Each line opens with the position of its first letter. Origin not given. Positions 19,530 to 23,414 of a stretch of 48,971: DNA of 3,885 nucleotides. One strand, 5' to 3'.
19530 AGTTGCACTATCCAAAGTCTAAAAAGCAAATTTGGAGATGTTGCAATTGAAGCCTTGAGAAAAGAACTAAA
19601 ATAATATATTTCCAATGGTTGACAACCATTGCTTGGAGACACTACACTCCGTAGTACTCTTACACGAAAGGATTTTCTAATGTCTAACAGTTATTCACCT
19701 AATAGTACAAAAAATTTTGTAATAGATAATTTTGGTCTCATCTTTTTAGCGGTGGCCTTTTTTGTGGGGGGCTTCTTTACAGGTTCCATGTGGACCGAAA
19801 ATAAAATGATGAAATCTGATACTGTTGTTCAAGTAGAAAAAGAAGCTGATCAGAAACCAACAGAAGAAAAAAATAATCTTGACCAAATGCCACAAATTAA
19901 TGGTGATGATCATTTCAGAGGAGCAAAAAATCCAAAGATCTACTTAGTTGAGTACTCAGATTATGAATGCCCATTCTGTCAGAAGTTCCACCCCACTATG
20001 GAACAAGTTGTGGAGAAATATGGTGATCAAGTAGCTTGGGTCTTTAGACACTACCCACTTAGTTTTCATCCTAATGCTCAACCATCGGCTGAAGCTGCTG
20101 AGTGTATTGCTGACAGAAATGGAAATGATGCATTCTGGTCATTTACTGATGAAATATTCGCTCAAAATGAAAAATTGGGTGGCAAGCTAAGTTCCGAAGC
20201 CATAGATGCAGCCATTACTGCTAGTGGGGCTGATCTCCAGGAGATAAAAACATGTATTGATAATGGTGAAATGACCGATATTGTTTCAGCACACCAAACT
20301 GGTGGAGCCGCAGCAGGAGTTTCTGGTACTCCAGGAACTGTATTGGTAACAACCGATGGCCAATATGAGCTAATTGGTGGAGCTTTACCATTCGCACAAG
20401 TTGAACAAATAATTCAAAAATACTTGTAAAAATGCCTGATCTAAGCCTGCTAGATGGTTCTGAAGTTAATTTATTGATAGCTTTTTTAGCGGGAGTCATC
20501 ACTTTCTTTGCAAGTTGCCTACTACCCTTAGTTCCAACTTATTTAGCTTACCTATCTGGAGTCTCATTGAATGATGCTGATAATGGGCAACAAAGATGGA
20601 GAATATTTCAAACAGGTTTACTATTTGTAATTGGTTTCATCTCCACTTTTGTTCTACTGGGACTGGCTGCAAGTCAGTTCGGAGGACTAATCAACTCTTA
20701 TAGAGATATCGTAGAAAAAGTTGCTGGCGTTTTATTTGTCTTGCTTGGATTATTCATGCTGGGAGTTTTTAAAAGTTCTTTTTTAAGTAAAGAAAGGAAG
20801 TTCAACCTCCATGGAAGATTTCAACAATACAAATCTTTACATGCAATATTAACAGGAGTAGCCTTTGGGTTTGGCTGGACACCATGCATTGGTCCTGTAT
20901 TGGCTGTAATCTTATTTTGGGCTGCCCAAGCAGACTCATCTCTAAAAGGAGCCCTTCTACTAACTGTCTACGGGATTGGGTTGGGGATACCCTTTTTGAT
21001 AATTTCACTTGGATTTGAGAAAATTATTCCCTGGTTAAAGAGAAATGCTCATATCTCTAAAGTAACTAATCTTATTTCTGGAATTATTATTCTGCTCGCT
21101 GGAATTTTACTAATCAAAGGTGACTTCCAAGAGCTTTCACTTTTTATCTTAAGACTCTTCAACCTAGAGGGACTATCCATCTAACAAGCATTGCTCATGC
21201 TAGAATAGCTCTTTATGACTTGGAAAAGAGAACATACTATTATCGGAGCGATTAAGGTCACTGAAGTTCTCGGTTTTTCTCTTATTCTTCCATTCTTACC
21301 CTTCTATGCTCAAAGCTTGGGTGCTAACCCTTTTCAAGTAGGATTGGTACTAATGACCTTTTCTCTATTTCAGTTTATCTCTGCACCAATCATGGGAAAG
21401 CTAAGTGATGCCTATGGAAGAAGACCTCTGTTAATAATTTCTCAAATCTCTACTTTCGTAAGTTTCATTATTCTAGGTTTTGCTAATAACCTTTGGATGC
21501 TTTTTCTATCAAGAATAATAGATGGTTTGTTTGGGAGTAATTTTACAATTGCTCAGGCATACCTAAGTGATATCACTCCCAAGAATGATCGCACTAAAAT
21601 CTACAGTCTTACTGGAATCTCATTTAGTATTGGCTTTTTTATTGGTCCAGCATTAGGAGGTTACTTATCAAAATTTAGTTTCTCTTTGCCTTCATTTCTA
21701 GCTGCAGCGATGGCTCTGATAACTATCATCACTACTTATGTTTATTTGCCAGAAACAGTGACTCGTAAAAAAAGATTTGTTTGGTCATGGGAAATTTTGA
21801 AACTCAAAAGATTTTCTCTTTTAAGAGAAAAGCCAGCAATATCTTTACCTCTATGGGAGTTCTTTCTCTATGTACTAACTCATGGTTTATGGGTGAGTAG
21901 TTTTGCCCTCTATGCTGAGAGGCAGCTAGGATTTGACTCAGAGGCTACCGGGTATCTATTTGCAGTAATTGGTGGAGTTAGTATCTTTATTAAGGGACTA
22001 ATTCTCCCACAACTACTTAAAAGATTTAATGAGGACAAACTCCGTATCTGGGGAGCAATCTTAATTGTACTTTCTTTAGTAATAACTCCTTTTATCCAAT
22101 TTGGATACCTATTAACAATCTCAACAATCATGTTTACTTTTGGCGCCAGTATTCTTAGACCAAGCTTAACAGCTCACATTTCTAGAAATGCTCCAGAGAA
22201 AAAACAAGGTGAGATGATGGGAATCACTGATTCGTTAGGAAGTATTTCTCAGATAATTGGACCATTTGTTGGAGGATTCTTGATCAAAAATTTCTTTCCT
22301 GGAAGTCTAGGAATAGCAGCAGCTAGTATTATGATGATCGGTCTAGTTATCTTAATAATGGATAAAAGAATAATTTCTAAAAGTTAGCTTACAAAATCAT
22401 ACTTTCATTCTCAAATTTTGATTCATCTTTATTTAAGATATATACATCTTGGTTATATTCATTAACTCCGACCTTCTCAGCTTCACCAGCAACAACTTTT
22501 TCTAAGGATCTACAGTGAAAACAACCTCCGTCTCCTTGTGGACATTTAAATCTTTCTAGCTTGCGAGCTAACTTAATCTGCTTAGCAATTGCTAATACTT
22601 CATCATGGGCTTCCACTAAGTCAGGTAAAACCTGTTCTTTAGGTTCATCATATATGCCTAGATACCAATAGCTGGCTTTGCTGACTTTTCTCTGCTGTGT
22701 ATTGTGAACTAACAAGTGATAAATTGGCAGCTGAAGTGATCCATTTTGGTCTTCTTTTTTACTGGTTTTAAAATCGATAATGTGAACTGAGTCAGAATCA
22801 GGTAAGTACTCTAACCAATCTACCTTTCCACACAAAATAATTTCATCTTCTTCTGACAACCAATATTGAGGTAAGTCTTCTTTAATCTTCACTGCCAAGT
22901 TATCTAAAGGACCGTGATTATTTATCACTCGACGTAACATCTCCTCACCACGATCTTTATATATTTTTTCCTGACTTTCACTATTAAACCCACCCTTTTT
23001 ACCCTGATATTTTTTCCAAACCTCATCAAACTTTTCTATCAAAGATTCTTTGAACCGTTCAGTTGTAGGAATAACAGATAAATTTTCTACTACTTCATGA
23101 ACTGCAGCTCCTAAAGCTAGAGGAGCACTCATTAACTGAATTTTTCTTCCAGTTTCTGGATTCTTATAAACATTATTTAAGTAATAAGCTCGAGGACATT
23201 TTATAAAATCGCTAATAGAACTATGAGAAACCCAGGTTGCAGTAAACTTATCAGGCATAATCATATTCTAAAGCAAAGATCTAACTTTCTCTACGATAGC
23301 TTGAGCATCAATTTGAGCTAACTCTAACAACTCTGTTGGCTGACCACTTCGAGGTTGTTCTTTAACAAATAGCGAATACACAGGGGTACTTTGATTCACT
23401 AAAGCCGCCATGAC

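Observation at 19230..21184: BlaI/CopY-type repressor with twin 16-bp operators controlling itself and a dsbA-ccdA pair, with no BlaR1-type sensor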

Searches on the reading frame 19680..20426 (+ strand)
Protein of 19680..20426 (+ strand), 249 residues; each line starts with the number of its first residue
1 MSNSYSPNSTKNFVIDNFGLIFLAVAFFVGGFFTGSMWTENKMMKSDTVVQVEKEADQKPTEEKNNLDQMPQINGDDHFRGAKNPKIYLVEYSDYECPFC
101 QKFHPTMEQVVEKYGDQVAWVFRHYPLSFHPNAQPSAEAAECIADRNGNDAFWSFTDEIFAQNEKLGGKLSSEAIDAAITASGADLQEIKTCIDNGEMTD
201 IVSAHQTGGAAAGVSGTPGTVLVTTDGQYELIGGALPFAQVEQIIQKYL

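Call 3: search_protein_families(library=pfam, proteins=[window:19680-20426:+], max_evalue=0.01)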
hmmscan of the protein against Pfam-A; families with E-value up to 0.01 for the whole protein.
window:19680-20426:+ (249 aa): 6 families
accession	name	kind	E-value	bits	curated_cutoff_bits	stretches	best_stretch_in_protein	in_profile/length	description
PF13462.12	Thioredoxin_4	-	6.1e-20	72.5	23.2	1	75-220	3-143/165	Thioredoxin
PF01323.26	DSBA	-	1.8e-12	47.8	25.6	2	89-136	2-51/191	DSBA-like thioredoxin domain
PF13098.12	Thioredoxin_2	-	3.2e-09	37.5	27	1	83-244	3-103/104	Thioredoxin-like domain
PF18400.7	Thioredoxin_12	-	2e-06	28.3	26.1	1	50-127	115-184/190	Thioredoxin-like domain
PF00085.26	Thioredoxin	-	0.0039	17.6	23.5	0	84-119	17-52/103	Thioredoxin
PF13905.12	Thioredoxin_8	-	0.0086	16.8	27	0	86-122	2-40/94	Thioredoxin-like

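Call 4: search_protein_families(library=ncbifam, proteins=[window:19680-20426:+], max_evalue=0.01)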
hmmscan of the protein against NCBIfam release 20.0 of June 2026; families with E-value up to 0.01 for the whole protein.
window:19680-20426:+ (249 aa): 4 families
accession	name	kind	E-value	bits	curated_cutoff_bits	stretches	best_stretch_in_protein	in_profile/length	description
NF041057.1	Rcas_1661_fam_Se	equivalog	2.2e-19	70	190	1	56-246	61-245/247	Rcas_1661 family thioredoxin-like (seleno)lipoprotein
TIGR01295.2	PedC_BrcD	equivalog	0.00023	21.1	120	1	39-115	4-85/152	PedC/BrcD family bacteriocin maturation disulfide isomerase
TIGR02738.1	TrbB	equivalog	0.0024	17.5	132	1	47-118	22-83/153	type-F conjugative transfer system pilin assembly thiol-disulfide isomerase TrbB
NF047697.1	ThioredTrxAClost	equivalog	0.0035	17.5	140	1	84-120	16-52/105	thioredoxin TrxA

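Call 77: search_solved_structures(query=window:19680-20426:+, max_evalue=0.001, show_alignments=1)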
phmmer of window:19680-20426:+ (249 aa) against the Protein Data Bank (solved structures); distinct sequences matched with E-value up to 0.001: 21.
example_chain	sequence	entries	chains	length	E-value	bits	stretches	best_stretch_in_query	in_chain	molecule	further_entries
4n30_A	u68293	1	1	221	2e-15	60.3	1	86-222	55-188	Protein disulfide isomerase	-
4gxz_A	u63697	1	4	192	2.2e-12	50.4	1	80-247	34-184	Suppression of copper sensitivity protein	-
4xvw_A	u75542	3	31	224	3.4e-11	46.5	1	79-247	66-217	DsbA-like protein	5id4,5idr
6nen_A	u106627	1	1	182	4.2e-11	46.2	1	81-247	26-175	Copper resistance protein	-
6mhh_A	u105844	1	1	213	6.5e-11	45.6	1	81-247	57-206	Metal resistance protein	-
4pwo_A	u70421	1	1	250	5.9e-06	29.4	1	71-246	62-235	DsbA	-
4k2d_A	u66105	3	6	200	7.3e-06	29.1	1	85-138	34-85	Thiol:disulfide interchange protein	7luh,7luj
7unn_A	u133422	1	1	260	9e-06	28.8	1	71-246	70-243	Thioredoxin domain-containing protein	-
7jve_A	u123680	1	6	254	9.3e-06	28.7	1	81-232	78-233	DsbA family protein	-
3eu3_A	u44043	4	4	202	1.2e-05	28.4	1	61-162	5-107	BdbD | Disulfide bond formation protein D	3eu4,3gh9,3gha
4pwp_A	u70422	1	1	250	1.3e-05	28.2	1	71-246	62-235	DsbA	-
3f4r_A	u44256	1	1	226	1.6e-05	27.9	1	57-218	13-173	Putative uncharacterized protein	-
3f4s_A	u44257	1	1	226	3.2e-05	26.9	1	57-160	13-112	Putative uncharacterized protein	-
3f4t_A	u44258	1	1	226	8.3e-05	25.6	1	57-131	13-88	Putative uncharacterized protein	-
5vyo_A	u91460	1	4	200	0.00013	25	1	85-138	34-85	Thiol:disulfide interchange protein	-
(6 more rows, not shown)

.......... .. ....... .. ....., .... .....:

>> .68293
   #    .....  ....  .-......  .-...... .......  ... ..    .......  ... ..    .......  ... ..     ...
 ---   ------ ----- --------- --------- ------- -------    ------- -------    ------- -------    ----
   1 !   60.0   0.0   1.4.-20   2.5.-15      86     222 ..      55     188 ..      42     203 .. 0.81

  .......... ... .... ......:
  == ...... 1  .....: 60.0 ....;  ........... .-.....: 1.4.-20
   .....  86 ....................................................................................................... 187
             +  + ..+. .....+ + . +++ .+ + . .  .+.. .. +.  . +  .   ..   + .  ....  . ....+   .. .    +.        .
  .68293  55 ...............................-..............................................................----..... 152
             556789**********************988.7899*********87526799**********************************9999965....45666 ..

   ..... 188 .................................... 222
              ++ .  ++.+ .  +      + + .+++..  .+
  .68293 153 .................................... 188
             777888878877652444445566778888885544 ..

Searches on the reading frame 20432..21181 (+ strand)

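Call 3: search_protein_families(library=pfam, proteins=[window:20432-21181:+], max_evalue=0.01)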
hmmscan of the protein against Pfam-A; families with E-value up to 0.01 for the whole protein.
window:20432-21181:+ (250 aa): 2 families
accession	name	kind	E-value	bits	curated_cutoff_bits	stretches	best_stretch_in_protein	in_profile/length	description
PF02683.22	DsbD_TM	-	2e-19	70.2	27.1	1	14-227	5-214/219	Cytochrome C biogenesis protein transmembrane domain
PF13386.12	DsbD_2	-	1.4e-14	54.9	24.9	1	16-225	1-198/199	Cytochrome C biogenesis protein transmembrane region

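Call 4: search_protein_families(library=ncbifam, proteins=[window:20432-21181:+], max_evalue=0.01)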
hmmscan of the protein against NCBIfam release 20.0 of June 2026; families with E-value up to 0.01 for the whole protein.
window:20432-21181:+ (250 aa): 3 families
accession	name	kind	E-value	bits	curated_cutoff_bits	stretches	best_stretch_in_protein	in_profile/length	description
NF001419.0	PRK00293.1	subfamily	2.8e-20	72.4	330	1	11-230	169-384/574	protein-disulfide reductase DsbD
NF040495.1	tranport_ArsG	equivalog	2.2e-14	53.4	200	1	10-227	3-220/225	aromatic aminobenezylarsenical efflux permease ArsG family transporter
NF045694.1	seleno_TsoB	exception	1.1e-13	50.1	805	1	13-219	184-383/572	rhodanese/DsbD fusion-like selenoprotein TsoB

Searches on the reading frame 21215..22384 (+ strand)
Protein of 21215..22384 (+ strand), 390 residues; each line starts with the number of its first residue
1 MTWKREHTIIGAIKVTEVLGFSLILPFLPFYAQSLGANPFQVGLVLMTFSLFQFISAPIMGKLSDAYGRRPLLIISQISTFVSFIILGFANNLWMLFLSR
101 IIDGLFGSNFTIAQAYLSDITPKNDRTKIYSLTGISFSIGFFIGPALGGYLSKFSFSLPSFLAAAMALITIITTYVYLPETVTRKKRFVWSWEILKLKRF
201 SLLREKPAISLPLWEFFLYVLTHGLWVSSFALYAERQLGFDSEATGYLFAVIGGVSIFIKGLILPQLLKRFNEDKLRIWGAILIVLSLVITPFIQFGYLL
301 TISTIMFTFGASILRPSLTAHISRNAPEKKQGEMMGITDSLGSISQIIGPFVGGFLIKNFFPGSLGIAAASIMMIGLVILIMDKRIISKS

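Call 3: search_protein_families(library=pfam, proteins=[window:21215-22384:+], max_evalue=0.01)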
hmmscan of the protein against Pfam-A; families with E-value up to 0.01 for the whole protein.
window:21215-22384:+ (390 aa): 7 families
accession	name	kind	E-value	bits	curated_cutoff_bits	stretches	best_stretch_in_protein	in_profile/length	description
PF07690.21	MFS_1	-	1.5e-62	212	33.4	2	18-337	9-334/347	Major Facilitator Superfamily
PF12832.13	MFS_1_like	-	1.6e-21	77.2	25.2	1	22-360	16-365/373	MFS_1 like family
PF00083.30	Sugar_tr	-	3.4e-17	62.9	22.3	1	40-181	46-194/452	Sugar (and other) transporter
PF13347.12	MFS_2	-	1.5e-11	44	27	1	27-337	20-361/427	MFS/sugar transport protein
PF05977.19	MFS_3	-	1.5e-11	43.9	27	1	34-299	39-309/524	Transmembrane secretion effector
PF03209.21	PUCC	-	0.00011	21.8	21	1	111-380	107-386/401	PUCC protein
PF06609.19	TRI12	-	0.0003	19.8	23.2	1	43-138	81-174/599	Fungal trichothecene efflux pump (TRI12)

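Call 4: search_protein_families(library=ncbifam, proteins=[window:21215-22384:+], max_evalue=0.01)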
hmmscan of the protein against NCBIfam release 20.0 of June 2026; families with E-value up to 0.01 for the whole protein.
window:21215-22384:+ (390 aa): 80 families (the best 25 are shown)
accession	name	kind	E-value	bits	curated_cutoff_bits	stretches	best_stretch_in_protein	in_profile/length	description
NF012174.0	tet_MFS_A_B_C_D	equivalog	2.9e-60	204.1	475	1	8-376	5-378/382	Tet(A)/Tet(B)/Tet(C) family tetracycline efflux MFS transporter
NF045486.1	tet_MFS_30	exception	2.1e-41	142.4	730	1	10-378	8-381/392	tetracycline efflux MFS transporter Tet(30)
NF012177.1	tet_MFS_42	exception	4.4e-41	141.5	850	1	15-368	7-373/411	tetracycline efflux MFS transporter Tet(42)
NF012193.0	tet_MFS_A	exception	6.2e-40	137.4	840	1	14-352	13-353/394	tetracycline efflux MFS transporter Tet(A)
NF045488.1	tet_MFS_62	exception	1.6e-38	132.9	775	1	9-380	6-382/385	tetracycline efflux MFS transporter Tet(62)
NF012207.0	tet_MFS_H_J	exception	3.3e-38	131.7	700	1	9-357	7-358/392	Tet(H)/Tet(J) family tetracycline efflux MFS transporter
NF012195.0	tet_MFS_H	exception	1.6e-37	129.5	840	1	8-357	6-358/392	tetracycline efflux MFS transporter Tet(H)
NF012191.0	tet_MFS_C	exception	5.8e-36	124.2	850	1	9-352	10-354/396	tetracycline efflux MFS transporter Tet(C)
NF012186.0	tet_MFS_D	exception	5.3e-35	121.2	775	1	11-358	9-356/394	tetracycline efflux MFS transporter Tet(D)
NF045684.1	tet_MFS_65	exception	5.4e-34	118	800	1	17-373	8-368/383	tetracycline efflux MFS transporter Tet(65)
NF012192.0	tet_MFS_G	exception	5.4e-34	117.9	800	1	13-379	10-375/391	tetracycline efflux MFS transporter Tet(G)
NF012188.1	tet_MFS_Y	exception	9.5e-34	117.1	820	1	16-378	14-380/391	tetracycline efflux MFS transporter Tet(Y)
NF012190.1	tet_MFS_B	exception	1.3e-33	116.6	850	1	12-380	10-376/400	tetracycline efflux MFS transporter Tet(B)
NF012194.0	tet_MFS_J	exception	5.3e-33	114.5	870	1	9-357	7-358/398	tetracycline efflux MFS transporter Tet(J)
TIGR00880.1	2_A_01_02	superfamily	1.2e-31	109.7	131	2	43-181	1-141/141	multidrug resistance protein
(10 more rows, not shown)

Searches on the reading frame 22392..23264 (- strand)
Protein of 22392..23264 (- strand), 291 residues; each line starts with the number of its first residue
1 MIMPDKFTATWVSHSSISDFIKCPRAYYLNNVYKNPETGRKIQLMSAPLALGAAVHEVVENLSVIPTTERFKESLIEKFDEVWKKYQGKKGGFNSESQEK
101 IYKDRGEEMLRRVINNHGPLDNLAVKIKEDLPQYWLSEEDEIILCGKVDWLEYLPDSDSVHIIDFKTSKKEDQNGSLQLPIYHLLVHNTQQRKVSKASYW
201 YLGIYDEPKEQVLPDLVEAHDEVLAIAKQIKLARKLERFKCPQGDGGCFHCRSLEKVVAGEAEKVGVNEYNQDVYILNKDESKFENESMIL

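Call 3: search_protein_families(library=pfam, proteins=[window:22392-23264:-], max_evalue=0.01)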
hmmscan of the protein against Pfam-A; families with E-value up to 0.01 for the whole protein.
window:22392-23264:- (291 aa): 3 families
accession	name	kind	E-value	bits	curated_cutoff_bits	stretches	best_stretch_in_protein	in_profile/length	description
PF12705.13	PDDEXK_1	-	9.4e-24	85.1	22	1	12-251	2-240/247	PD-(D/E)XK nuclease superfamily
PF08696.17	Dna2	-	0.00087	19.5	22.4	1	12-87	56-123/204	DNA replication factor Dna2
PF01930.23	Cas_Cas4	-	0.0056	17.2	22.7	0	146-251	54-152/160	Domain of unknown function DUF83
